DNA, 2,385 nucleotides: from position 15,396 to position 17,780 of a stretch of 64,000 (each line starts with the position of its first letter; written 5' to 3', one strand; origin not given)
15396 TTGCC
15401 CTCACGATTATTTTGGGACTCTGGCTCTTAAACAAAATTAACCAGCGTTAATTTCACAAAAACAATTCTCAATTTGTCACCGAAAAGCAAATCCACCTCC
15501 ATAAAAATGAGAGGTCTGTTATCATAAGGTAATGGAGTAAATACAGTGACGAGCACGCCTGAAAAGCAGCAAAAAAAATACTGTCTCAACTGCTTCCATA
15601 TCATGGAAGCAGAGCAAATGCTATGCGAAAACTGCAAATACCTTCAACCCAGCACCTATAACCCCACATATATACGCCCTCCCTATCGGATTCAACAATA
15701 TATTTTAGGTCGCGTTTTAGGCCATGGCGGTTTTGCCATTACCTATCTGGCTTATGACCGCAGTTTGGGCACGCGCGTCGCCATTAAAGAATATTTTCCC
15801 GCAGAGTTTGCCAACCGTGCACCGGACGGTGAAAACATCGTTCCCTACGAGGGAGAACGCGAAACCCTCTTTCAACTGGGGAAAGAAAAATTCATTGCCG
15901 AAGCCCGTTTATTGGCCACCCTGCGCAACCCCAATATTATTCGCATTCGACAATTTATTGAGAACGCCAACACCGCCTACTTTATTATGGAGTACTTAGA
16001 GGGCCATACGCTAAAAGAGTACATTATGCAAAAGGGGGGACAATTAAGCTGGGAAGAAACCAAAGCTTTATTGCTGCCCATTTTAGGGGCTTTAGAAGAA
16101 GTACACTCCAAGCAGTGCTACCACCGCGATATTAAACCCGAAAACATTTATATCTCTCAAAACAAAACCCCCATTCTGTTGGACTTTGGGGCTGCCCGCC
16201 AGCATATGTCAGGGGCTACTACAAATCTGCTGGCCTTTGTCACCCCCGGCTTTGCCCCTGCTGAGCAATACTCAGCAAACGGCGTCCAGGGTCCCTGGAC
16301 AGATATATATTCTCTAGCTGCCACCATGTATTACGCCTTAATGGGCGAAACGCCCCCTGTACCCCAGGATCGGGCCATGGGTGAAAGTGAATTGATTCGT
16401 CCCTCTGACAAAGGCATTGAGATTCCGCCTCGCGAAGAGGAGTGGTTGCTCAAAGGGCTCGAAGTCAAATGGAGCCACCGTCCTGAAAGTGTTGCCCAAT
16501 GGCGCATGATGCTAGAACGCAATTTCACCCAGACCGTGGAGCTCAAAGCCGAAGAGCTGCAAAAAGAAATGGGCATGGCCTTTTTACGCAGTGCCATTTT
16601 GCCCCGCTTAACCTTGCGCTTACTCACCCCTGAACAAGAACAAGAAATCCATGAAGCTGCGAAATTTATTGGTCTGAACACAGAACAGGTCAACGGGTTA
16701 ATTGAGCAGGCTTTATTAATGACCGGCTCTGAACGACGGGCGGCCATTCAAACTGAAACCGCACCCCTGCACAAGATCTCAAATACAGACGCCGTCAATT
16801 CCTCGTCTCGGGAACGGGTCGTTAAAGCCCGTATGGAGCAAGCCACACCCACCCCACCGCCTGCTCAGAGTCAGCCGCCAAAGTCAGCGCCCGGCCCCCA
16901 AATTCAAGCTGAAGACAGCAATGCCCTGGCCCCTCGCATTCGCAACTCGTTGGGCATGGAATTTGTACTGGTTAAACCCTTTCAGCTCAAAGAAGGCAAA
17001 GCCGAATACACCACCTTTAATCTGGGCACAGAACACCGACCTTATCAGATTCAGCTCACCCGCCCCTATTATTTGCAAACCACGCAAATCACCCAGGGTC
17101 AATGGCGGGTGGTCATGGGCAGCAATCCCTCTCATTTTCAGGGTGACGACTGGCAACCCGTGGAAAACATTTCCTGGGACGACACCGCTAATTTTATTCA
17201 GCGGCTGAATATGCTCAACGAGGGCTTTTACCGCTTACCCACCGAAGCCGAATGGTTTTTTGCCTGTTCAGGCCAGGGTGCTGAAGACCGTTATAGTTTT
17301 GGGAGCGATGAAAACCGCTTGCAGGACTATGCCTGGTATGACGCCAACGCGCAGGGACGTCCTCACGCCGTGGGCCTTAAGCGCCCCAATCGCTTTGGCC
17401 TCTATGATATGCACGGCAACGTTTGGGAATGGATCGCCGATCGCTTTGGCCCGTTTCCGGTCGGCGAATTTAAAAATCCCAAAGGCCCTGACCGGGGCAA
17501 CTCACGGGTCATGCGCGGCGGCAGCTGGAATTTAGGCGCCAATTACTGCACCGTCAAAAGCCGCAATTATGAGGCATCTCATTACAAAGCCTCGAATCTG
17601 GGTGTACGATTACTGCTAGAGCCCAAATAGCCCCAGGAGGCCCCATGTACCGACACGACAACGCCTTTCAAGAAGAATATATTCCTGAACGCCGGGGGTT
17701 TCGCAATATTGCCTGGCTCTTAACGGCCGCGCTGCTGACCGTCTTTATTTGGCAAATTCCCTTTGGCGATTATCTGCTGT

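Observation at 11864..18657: Tightly packed co-directional operon linking acyl-CoA carboxylase genes to two kinases and an intramembrane protease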

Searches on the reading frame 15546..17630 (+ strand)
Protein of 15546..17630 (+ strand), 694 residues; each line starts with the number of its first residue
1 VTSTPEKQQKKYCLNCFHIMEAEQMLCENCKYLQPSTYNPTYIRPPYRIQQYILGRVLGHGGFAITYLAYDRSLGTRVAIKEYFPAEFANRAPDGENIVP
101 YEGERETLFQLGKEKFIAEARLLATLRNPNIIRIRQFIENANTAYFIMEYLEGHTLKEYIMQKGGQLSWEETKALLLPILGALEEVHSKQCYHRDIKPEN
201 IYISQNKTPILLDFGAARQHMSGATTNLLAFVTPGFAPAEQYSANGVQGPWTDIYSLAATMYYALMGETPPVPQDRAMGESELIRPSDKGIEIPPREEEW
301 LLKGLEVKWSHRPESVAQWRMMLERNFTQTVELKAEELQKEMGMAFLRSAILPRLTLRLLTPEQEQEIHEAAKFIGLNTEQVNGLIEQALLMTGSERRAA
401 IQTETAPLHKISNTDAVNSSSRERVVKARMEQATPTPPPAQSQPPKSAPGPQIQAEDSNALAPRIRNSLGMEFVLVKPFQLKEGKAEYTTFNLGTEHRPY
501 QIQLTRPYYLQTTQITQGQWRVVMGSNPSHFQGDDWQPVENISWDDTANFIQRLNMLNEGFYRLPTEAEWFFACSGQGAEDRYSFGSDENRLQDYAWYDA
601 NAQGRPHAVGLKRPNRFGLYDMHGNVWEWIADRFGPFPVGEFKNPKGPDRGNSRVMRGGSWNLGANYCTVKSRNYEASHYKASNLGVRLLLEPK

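Call 5: search_protein_families(library=pfam, proteins=[window:15546-17630:+], max_evalue=0.01)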
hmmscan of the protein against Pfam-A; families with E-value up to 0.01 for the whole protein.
window:15546-17630:+ (694 aa): 5 families
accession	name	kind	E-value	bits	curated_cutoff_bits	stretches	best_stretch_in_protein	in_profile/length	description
PF00069.31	Pkinase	-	2e-33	116.4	31.7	1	53-272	2-198/263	Protein kinase domain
PF03781.23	FGE-sulfatase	-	3.1e-33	116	23.3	1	480-689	12-253/255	Sulfatase-modifying factor enzyme 1-like domain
PF07714.23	PK_Tyr_Ser-Thr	-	1.1e-17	64.7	23.1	1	113-313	45-245/258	Protein tyrosine and serine/threonine kinase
PF03109.22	ABC1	-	1.7e-05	24.6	22.9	1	139-230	138-227/244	ABC1 atypical kinase-like domain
PF06293.20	Kdo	-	3.5e-05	23.8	21.3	1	109-221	51-173/207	Lipopolysaccharide kinase (Kdo/WaaP) family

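Call 6: search_protein_families(library=ncbifam, proteins=[window:15546-17630:+], max_evalue=0.01)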
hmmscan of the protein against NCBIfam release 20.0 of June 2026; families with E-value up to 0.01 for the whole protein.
window:15546-17630:+ (694 aa): 27 families (the best 25 are shown)
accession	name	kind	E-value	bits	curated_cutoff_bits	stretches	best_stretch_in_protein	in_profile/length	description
NF033483.0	PknB_PASTA_kin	equivalog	8.1e-37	127.5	450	1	114-330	52-272/563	Stk1 family PASTA domain-containing Ser/Thr kinase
NF047741.1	antiphage_MADS6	equivalog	1.7e-33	116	460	3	174-332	303-466/612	methylation-associated defense system protein kinase MAD6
NF038150.1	lanthi_synth_IV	equivalog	1.9e-23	82.7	650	1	116-337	239-467/851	class IV lanthionine synthetase LanL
NF052427.1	StpK7MSMEG_1200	equivalog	5.3e-22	78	900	1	51-270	8-208/601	serine/threonine protein kinase StpK7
NF009651.0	PRK13184.1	equivalog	4.8e-17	61.2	839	1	49-219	1-162/932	serine/threonine-protein kinase PknD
TIGR03525.2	GldK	equivalog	4.8e-15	55.8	350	1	554-689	248-403/408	T9SS ring complex lipoprotein PorK/GldK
TIGR03903.1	TOMM_kin_cyc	equivalog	2.4e-14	52.2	705.75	1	114-217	23-129/1267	TOMM system kinase/cyclase fusion protein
NF051459.1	pyoverdine_PvdO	equivalog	1.7e-13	50.3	500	1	521-690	103-277/280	dihydropyoverdine dehydrogenase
NF038151.1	lanthi_synth_III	equivalog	2.2e-13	49.5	575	1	118-275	272-433/833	class III lanthionine synthetase LanKC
NF033442.0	BREX_PglW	equivalog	4.7e-12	44.5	990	1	114-218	553-661/1391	BREX system serine/threonine kinase PglW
TIGR03440.2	egtB_TIGR03440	equivalog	3.7e-11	42.8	360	1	537-689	274-412/413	ergothioneine biosynthesis protein EgtB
TIGR02171.1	Fb_sc_TIGR02171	subfamily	3.7e-11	41.8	544.35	1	562-674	159-261/912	TIGR02171 family lipoprotein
NF058632.1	SerThrKinPrkT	equivalog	1.7e-10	40.4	280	1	139-210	90-157/322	serine/threonine protein kinase PrkT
NF053615.1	SerThrKinAfsKStmc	equivalog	2.6e-10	39.6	1300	1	149-270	92-212/809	protein serine/threonine kinase AfsK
NF041186.1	SenA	equivalog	3.8e-10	39.7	420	1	502-688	242-379/382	selenoneine synthase SenA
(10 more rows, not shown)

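Call 9: find_homologous_proteins(query=window:15546-17630:+, max_evalue=1e-10)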
Query window:15546-17630:+ (694 aa): 2930 proteins with E <= 1e-10 among 8000 candidates; the best 120 are listed.
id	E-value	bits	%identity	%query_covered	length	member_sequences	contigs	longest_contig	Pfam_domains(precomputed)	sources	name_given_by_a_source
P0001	0.0e+0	1623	100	100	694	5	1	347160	PF07714.24,PF00069.32,PF03109.23,PF03781.23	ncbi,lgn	-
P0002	0.0e+0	1551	96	100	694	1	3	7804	PF07714.24,PF00069.32,PF03109.23,PF03781.23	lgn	-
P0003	0.0e+0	1437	89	100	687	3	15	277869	PF07714.24,PF00069.32,PF03781.23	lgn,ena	-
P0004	0.0e+0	1436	88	100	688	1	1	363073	PF07714.24,PF00069.32,PF03109.23,PF03781.23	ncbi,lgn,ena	-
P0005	0.0e+0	1436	89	100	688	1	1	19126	PF07714.24,PF00069.32,PF03109.23,PF03781.23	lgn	-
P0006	0.0e+0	1394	86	100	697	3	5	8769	PF07714.24,PF00069.32,PF03109.23,PF03781.23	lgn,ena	-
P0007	0.0e+0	1273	81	97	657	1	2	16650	PF07714.24,PF00069.32,PF03109.23,PF03781.23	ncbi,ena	-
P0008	0.0e+0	1119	69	99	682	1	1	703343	PF07714.24,PF00069.32,PF03109.23,PF03781.23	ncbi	ncbi:MAG: SUMF1/EgtB/PvdO family nonheme iron enzyme [Candidatus Sericytochromatia bacterium]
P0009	0.0e+0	1118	69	99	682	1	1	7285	PF07714.24,PF00069.32,PF03109.23,PF03781.23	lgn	-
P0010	0.0e+0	1097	69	99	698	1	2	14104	PF07714.24,PF00069.32,PF03109.23,PF03781.23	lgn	-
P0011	0.0e+0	1094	68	99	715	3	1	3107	PF07714.24,PF00069.32,PF03109.23,PF03781.23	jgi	jgi:formylglycine-generating enzyme required for sulfatase activity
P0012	0.0e+0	1092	68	99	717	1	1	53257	PF07714.24,PF00069.32,PF03109.23,PF03781.23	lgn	-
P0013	0.0e+0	1089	66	99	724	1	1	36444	PF07714.24,PF00069.32,PF03109.23,PF03781.23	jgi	-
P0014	0.0e+0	1087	66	99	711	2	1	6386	PF07714.24,PF00069.32,PF03109.23,PF03781.23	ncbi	-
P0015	0.0e+0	1078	68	99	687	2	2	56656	PF07714.24,PF00069.32,PF03781.23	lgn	-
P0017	0.0e+0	1077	67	100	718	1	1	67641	PF07714.24,PF00069.32,PF03109.23,PF03781.23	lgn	-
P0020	0.0e+0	1061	66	99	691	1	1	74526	PF07714.24,PF00069.32,PF03109.23,PF03781.23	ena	-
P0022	2.7e-259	880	64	55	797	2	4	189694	PF06293.21,PF07714.24,PF00069.32,PF03109.23,PF03781.23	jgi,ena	-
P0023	6.3e-259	879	53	99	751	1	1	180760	PF07714.24,PF00069.32,PF03109.23,PF03781.23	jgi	jgi:formylglycine-generating enzyme required for sulfatase activity/serine/threonine protein kinase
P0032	1.3e-208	713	48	99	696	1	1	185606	PF07714.24,PF00069.32,PF03781.23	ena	-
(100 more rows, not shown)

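Call 10: find_encoding_contigs(protein=P0008, flank=10000, max_places=3)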
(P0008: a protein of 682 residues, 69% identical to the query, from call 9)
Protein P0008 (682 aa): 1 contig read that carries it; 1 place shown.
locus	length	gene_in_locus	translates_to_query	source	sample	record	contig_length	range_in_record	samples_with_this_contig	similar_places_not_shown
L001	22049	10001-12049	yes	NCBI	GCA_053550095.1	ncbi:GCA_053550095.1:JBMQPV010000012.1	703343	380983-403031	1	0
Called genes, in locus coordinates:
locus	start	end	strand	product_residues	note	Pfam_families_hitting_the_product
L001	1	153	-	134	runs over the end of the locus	-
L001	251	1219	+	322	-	PF20030:bpMoxR, PF00158:Sigma54_activat (faint), PF00004:AAA, PF07726:AAA_3, PF07728:AAA_5, PF17863:AAA_lid_2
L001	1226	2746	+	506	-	PF03853:YjeF_N, PF01256:Carb_kinase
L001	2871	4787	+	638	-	PF00395:SLH (weak)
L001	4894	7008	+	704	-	-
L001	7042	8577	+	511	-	-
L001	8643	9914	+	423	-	PF00579:tRNA-synt_1b, PF22421:SYY_C-terminal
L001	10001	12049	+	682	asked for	PF00069:Pkinase, PF07714:PK_Tyr_Ser-Thr, PF03109:ABC1 (weak), PF03781:FGE-sulfatase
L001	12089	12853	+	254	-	PF13398:Peptidase_M50B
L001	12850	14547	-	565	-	PF03816:LytR_cpsA_psr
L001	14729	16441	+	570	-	PF03065:Glyco_hydro_57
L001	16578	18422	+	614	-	PF10720:DUF2515 (faint)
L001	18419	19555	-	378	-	-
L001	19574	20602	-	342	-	-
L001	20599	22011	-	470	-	PF00140:Sigma70_r1_2, PF04542:Sigma70_r2, PF04539:Sigma70_r3, PF04545:Sigma70_r4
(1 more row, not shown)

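Call 11: find_encoding_contigs(protein=P0004, flank=10000, max_places=3)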
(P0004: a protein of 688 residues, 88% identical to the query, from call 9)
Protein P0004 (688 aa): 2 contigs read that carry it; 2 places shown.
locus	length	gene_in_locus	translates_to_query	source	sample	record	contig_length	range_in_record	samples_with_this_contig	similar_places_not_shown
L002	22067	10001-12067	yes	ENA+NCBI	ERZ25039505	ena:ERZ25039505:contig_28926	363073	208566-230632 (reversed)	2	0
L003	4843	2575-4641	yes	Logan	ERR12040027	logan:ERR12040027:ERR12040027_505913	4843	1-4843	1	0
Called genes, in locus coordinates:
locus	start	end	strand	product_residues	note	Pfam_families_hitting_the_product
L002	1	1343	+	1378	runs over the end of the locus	PF13360:PQQ_2 (faint), PF01436:NHL (faint), PF07194:P2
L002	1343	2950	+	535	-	PF00474:SSF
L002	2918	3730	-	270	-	PF13302:Acetyltransf_3 (faint), PF00583:Acetyltransf_1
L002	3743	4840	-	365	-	PF01926:MMR_HSR1, PF02421:FeoB_N, PF06071:YchF-GTPase_C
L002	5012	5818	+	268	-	-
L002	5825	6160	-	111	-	-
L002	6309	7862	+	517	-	PF01039:Carboxyl_trans, PF03255:ACCA (weak)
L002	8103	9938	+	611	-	PF03109:ABC1, PF27536:UbiB_helical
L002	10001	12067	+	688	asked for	PF00069:Pkinase, PF07714:PK_Tyr_Ser-Thr, PF03109:ABC1 (faint), PF03781:FGE-sulfatase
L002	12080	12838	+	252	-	PF13398:Peptidase_M50B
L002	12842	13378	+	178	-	PF08843:AbiEii (weak), PF19502:DUF6036 (weak)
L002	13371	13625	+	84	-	-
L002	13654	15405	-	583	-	PF03816:LytR_cpsA_psr, PF13399:LytR_C (weak)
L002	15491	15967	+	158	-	PF03065:Glyco_hydro_57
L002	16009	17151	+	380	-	PF03065:Glyco_hydro_57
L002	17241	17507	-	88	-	PF01649:Ribosomal_S20p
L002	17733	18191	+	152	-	-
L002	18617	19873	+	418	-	PF05221:AdoHcyase, PF02826:2-Hacid_dh_C (weak), PF00670:AdoHcyase_NAD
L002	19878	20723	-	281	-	PF00005:ABC_tran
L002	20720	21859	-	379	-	PF00005:ABC_tran, PF17912:OB_MalK, PF08402:TOBE_2 (weak)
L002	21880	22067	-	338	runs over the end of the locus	PF02618:YceG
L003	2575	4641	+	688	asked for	PF00069:Pkinase, PF07714:PK_Tyr_Ser-Thr, PF03109:ABC1 (faint), PF03781:FGE-sulfatase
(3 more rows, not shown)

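Call 13: find_encoding_contigs(protein=P0023, flank=10000, max_places=2)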
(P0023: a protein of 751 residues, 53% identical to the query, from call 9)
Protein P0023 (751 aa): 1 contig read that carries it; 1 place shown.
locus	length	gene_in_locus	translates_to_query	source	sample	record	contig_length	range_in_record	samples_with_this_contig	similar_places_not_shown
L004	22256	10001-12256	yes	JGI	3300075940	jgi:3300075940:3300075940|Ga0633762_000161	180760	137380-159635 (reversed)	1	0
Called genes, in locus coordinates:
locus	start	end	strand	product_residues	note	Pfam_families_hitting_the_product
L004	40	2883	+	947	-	PF07517:SecA_DEAD, PF01043:SecA_PP_bind, PF21090:P-loop_SecA, PF07516:SecA_SW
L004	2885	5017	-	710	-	PF01841:Transglut_core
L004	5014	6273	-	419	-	-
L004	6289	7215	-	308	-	PF00004:AAA (weak), PF07726:AAA_3, PF07728:AAA_5, PF17863:AAA_lid_2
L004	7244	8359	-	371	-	PF00034:Cytochrom_C (faint), PF03150:CCP_MauG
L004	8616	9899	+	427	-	PF00579:tRNA-synt_1b, PF22421:SYY_C-terminal, PF01479:S4 (weak)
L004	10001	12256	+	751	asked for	PF00069:Pkinase, PF03109:ABC1 (weak), PF07714:PK_Tyr_Ser-Thr, PF03781:FGE-sulfatase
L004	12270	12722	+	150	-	-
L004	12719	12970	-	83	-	PF01541:GIY-YIG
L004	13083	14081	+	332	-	PF19420:DDAH_eukar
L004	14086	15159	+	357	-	-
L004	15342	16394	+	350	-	-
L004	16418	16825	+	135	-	-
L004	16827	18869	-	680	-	PF27448:Rph_4th (faint), PF00391:PEP-utilizers (weak)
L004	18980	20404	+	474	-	PF00425:Chorismate_bind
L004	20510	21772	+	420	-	PF11283:DUF3084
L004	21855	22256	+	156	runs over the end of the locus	PF00210:Ferritin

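Call 14: find_encoding_contigs(protein=P0032, flank=10000, max_places=2)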
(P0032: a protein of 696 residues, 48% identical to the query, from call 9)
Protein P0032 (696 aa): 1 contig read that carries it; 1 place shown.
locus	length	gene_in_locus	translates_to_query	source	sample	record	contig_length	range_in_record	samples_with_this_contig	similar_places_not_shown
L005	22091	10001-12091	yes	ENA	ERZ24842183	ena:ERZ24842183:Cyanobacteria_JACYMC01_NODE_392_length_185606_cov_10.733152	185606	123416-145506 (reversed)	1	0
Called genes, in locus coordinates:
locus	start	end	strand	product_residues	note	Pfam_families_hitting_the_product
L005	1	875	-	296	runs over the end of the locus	PF02463:SMC_N (faint), PF00005:ABC_tran, PF13304:AAA_21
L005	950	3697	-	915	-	PF08471:Ribonuc_red_2_N, PF02867:Ribonuc_red_lgC, PF12637:TSCPD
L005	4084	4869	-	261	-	PF00902:TatC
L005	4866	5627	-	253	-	PF22435:MRM3-like_sub_bind, PF00588:SpoU_methylase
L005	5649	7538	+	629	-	PF00092:VWA, PF13519:VWA_2, PF00515:TPR_1 (faint), PF07719:TPR_2 (faint), PF13414:TPR_11 (faint), PF13432:TPR_16 (weak), PF14559:TPR_19 (faint)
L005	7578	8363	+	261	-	PF00378:ECH_1, PF16113:ECH_2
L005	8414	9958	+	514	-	-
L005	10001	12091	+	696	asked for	PF00069:Pkinase, PF07714:PK_Tyr_Ser-Thr, PF03781:FGE-sulfatase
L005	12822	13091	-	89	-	PF01197:Ribosomal_L31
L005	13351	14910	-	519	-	PF04536:TPM_phosphatase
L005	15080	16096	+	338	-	PF00140:Sigma70_r1_2, PF04542:Sigma70_r2, PF04539:Sigma70_r3, PF04545:Sigma70_r4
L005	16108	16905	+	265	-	PF01728:FtsJ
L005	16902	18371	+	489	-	PF22935:RM44_endonuclase, PF14622:Ribonucleas_3_3, PF00636:Ribonuclease_3, PF00035:dsrm, PF22892:DSRM_MRPL44 (weak), PF00834:Ribul_P_3_epim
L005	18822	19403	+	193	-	-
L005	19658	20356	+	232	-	-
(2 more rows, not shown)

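Call 15: find_encoding_contigs(protein=P0017, flank=10000, max_places=2)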
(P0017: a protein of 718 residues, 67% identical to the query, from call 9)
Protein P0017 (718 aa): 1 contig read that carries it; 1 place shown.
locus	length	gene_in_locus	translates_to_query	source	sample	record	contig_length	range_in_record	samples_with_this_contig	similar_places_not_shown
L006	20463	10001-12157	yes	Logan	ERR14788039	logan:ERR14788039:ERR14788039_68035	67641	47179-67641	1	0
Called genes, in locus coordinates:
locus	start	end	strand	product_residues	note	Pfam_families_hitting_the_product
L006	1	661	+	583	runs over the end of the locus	PF28068:Scy (faint), PF02108:FliH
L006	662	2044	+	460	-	PF02874:ATP-synt_ab_N (faint), PF00006:ATP-synt_ab, PF18269:T3SS_ATPase_C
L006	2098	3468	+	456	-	PF01595:CNNM, PF00571:CBS (weak), PF03471:CorC_HlyC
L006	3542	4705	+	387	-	PF03435:Sacchrp_dh_NADP, PF16653:Sacchrp_dh_C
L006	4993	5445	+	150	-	-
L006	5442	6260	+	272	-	-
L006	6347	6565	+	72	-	-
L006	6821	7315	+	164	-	PF01790:LGT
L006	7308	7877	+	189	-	PF23545:Zn_ribbon_HMPTM, PF04055:Radical_SAM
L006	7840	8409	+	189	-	-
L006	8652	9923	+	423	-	PF00579:tRNA-synt_1b, PF22421:SYY_C-terminal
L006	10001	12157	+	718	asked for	PF00069:Pkinase, PF07714:PK_Tyr_Ser-Thr, PF03109:ABC1 (weak), PF03781:FGE-sulfatase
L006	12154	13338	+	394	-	PF06224:AlkZ-like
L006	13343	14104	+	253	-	PF13398:Peptidase_M50B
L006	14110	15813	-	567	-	PF03816:LytR_cpsA_psr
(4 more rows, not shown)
